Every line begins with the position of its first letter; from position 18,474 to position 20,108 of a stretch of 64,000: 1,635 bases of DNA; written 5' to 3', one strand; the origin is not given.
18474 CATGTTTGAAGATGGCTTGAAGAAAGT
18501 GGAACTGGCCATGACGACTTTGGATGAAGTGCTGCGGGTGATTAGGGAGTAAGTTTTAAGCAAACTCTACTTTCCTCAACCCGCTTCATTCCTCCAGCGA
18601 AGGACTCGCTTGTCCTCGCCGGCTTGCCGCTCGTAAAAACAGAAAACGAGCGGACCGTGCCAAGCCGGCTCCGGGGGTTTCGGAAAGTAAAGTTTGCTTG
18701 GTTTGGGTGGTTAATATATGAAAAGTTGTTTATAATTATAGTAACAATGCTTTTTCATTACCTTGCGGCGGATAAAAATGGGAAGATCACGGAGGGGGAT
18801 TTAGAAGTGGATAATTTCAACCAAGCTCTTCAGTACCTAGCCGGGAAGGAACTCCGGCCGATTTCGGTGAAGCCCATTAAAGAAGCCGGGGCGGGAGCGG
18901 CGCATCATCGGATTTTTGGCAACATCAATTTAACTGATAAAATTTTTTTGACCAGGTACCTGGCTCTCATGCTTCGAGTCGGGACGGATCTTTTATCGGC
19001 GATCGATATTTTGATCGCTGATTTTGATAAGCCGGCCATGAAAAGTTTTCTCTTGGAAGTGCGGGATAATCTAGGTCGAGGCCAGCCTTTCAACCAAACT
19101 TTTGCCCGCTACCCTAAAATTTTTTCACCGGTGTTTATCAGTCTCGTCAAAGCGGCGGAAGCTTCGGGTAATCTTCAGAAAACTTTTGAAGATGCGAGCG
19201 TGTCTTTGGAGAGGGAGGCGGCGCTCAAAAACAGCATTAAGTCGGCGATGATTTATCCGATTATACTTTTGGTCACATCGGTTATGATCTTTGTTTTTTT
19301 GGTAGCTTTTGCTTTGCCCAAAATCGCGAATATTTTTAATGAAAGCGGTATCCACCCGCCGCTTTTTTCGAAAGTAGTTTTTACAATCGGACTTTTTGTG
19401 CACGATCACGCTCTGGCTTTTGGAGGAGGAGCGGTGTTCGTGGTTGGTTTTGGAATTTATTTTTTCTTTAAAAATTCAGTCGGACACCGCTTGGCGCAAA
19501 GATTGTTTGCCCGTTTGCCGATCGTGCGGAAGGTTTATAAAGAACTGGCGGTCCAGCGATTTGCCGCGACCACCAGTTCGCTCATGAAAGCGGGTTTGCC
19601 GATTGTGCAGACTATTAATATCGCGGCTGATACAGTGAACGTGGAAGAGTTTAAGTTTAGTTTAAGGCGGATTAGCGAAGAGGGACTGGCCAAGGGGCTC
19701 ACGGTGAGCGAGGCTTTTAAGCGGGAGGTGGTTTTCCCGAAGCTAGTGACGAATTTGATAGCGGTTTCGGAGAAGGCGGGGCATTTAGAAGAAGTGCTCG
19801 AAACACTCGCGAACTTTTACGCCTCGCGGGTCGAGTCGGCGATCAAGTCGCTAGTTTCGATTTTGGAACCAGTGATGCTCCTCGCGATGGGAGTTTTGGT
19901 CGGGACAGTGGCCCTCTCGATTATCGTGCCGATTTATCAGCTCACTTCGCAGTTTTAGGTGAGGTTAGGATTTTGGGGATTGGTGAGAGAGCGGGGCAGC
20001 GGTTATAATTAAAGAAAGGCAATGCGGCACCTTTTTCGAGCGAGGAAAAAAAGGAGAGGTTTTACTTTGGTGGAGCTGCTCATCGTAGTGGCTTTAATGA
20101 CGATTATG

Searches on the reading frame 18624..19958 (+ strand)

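Call 46: search_protein_families(library=pfam, proteins=[window:18624-19958:+], max_evalue=0.00001)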
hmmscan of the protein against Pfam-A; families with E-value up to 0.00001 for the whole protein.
window:18624-19958:+ (444 aa): 1 family
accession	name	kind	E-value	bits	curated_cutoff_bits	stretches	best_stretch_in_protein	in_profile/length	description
PF00482.28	T2SSF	-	1.3e-49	167.8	25.2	2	110-232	2-125/125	Type II secretion system (T2SS), protein F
